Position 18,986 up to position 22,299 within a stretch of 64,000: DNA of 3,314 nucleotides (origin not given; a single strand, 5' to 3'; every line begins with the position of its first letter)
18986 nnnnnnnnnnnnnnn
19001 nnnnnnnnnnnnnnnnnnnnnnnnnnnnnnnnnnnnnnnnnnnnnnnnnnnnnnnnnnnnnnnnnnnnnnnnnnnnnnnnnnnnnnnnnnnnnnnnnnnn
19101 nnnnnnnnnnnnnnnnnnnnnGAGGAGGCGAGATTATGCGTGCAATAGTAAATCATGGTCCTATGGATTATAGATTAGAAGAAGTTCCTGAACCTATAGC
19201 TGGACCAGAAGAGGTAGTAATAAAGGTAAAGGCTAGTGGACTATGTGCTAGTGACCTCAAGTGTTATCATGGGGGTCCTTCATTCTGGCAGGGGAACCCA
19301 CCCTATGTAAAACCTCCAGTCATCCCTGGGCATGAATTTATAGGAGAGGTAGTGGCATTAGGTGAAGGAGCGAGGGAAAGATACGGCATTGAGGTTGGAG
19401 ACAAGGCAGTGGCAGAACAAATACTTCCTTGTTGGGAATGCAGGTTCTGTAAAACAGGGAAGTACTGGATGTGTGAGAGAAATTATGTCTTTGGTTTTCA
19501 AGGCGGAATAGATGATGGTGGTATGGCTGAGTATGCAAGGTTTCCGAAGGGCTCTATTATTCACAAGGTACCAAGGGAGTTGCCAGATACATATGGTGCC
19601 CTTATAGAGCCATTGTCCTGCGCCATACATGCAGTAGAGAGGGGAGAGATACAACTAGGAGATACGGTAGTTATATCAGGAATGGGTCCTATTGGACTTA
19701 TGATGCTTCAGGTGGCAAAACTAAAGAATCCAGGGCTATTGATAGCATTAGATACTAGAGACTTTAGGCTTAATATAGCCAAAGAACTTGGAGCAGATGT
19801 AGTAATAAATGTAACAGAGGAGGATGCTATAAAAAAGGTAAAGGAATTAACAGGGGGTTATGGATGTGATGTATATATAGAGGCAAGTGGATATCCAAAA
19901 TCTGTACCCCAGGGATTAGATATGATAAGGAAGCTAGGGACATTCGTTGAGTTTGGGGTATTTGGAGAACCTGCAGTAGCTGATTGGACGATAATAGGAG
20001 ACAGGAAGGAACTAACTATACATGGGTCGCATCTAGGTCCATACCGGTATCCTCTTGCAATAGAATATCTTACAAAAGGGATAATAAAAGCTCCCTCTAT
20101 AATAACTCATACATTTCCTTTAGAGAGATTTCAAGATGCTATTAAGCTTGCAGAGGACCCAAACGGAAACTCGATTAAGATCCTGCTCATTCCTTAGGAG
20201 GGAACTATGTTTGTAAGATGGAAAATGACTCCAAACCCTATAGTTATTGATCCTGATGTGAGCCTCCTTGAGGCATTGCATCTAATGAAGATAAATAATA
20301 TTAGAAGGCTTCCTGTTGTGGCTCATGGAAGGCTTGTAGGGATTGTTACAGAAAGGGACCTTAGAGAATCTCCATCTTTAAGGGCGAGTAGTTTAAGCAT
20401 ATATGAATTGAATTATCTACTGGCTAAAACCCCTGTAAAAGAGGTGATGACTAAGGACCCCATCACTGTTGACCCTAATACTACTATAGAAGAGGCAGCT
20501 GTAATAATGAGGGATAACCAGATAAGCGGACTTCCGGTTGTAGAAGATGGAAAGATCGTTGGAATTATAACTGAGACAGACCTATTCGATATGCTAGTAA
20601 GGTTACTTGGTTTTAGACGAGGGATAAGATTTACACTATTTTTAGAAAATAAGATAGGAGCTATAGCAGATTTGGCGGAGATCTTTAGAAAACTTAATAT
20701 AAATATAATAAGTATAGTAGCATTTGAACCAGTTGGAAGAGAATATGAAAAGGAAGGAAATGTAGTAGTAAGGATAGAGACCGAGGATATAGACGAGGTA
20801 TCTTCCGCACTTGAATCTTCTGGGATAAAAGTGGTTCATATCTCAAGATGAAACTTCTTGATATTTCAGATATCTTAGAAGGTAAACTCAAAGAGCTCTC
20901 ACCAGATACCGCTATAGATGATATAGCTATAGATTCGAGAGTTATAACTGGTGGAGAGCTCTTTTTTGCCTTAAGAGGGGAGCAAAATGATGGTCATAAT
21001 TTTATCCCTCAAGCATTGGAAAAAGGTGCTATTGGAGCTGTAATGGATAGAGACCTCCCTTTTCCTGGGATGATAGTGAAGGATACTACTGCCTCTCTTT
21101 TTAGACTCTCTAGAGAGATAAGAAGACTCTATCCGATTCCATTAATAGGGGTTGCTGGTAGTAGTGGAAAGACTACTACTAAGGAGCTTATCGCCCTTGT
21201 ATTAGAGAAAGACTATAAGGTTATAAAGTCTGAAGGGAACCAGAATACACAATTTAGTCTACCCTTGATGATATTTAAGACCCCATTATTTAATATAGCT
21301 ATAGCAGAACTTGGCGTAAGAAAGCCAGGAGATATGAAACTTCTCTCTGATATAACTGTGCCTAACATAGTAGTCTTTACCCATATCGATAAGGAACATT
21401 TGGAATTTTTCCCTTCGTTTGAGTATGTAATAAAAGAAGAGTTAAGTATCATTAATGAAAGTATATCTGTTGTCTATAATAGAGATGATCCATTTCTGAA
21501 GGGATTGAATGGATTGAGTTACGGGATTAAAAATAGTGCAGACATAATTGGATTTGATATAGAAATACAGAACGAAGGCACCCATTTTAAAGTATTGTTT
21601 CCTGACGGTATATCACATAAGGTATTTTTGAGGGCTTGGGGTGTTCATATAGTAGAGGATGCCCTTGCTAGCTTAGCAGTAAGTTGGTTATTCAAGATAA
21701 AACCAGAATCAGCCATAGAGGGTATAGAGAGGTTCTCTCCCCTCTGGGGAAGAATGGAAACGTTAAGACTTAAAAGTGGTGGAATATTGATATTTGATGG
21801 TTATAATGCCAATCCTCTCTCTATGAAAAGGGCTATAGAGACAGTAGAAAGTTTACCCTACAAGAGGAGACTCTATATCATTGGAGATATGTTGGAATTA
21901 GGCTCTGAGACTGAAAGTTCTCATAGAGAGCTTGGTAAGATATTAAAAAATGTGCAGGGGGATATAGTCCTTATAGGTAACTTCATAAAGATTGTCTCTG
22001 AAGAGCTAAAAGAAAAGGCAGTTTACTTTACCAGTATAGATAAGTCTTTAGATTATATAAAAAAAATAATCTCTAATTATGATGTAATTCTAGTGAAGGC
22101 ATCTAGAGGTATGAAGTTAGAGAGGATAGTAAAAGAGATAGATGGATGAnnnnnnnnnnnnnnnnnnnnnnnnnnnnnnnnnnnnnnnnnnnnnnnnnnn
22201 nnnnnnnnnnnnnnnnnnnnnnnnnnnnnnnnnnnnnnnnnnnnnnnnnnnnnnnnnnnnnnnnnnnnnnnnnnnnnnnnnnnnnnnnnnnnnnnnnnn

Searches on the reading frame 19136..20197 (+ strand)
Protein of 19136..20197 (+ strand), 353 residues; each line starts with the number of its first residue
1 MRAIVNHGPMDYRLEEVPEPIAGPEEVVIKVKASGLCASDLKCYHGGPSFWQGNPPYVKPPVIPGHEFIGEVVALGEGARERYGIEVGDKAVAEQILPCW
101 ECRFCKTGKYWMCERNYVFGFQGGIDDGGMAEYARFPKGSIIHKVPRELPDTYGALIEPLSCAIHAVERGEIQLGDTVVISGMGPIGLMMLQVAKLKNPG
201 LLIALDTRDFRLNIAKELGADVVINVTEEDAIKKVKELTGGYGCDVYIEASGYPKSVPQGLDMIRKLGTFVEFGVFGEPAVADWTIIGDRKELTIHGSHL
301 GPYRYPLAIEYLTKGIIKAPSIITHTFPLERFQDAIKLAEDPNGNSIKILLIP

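Call 10: search_protein_families(library=pfam, max_evalue=0.00001, proteins=[window:19136-20197:+])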
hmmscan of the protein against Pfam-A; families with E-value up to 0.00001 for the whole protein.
window:19136-20197:+ (353 aa): 3 families
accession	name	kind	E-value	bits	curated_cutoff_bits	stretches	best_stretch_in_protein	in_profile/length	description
PF00107.32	ADH_zinc_N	-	3.3e-26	92.2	31.8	1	185-311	1-126/129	Zinc-binding dehydrogenase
PF08240.17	ADH_N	-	5.8e-26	91.2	23.5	1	23-146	1-103/104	Alcohol dehydrogenase GroES-like domain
PF16912.11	Glu_dehyd_C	-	1.2e-09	38.4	34.9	1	153-278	3-134/211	Glucose dehydrogenase C-terminus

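Call 48: search_protein_families(library=ncbifam, max_evalue=0.00001, proteins=[window:19136-20197:+])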
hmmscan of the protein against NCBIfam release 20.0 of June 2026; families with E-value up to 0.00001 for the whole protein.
window:19136-20197:+ (353 aa): 21 families
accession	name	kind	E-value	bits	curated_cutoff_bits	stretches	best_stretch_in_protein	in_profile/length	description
TIGR00692.1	tdh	equivalog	1.5e-64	218.1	458.35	1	13-352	12-339/340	L-threonine 3-dehydrogenase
NF041097.1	keto_inos_dh_IolM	equivalog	1e-59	202.2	450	1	12-345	40-383/389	scyllo-inosose 3-dehydrogenase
NF003808.0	PRK05396.1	equivalog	6.5e-59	199.5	380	1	11-351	12-338/341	L-threonine 3-dehydrogenase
NF007489.0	PRK10083.1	equivalog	1.9e-53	181.6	376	1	1-351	1-335/339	Zn-dependent oxidoreductase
NF007375.0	PRK09880.1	equivalog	3e-42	144.6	469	1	25-345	28-336/344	L-idonate 5-dehydrogenase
TIGR03451.1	mycoS_dep_FDH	equivalog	2.5e-33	115.3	512.9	1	16-336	18-343/358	S-(hydroxymethyl)mycothiol dehydrogenase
NF007642.0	PRK10309.1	equivalog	3.1e-33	115.4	550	1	1-337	1-331/347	galactitol-1-phosphate 5-dehydrogenase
TIGR03989.1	Rxyl_3153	subfamily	6.4e-33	114.5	440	2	130-336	141-355/370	NDMA-dependent alcohol dehydrogenase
NF010344.0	PRK13771.1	subfamily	1.7e-31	109.4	349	1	1-254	1-236/334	putative alcohol dehydrogenase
TIGR03366.1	HpnZ_proposed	hypoth_equivalog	2.3e-29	102.6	328.1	1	25-331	6-314/315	putative phosphonate catabolism associated alcohol dehydrogenase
NF041172.1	AcrlCoa_red_Thmprot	equivalog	5.2e-28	97.9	500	1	1-276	1-258/334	acryloyl-CoA reductase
NF006940.0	PRK09422.1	equivalog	3.1e-27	95.4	344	1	2-274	2-260/338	alcohol dehydrogenase AdhP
TIGR02818.1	adh_III_F_hyde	equivalog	8.7e-24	84.3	543.95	2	163-348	173-363/368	S-(hydroxymethyl)glutathione dehydrogenase/class III alcohol dehydrogenase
TIGR03201.1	dearomat_had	equivalog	2.1e-21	76.4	338.65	1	16-243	15-233/349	6-hydroxycyclohex-1-ene-1-carbonyl-CoA dehydrogenase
TIGR02824.1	quinone_pig3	subfamily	1.4e-19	70.3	296.8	1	126-279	90-243/325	putative NAD(P)H quinone oxidoreductase, PIG3 family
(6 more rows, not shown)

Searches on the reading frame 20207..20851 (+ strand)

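Call 11: search_protein_families(library=pfam, max_evalue=0.00001, proteins=[window:20207-20851:+])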
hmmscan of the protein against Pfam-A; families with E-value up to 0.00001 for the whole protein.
window:20207-20851:+ (214 aa): 2 families
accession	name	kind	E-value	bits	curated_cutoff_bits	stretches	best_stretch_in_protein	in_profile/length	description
PF00571.33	CBS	-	2.1e-37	127.6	24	2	77-130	1-55/57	CBS domain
PF01842.31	ACT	-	1.8e-06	28.1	27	1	144-203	5-62/66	ACT domain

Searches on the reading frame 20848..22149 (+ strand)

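Call 10: search_protein_families(library=pfam, max_evalue=0.00001, proteins=[window:20848-22149:+])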
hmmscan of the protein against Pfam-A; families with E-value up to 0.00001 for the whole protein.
window:20848-22149:+ (433 aa): 3 families
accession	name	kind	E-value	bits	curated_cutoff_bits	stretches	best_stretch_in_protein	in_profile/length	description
PF08245.18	Mur_ligase_M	-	1e-29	104.4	24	1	102-278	1-199/200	Mur ligase middle domain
PF02875.26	Mur_ligase_C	-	3.8e-16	60.5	28.4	1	301-420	1-127/127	Mur ligase, glutamate ligase domain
PF01225.30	Mur_ligase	-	1e-07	32.7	21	1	25-69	4-53/95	Mur ligase family, catalytic domain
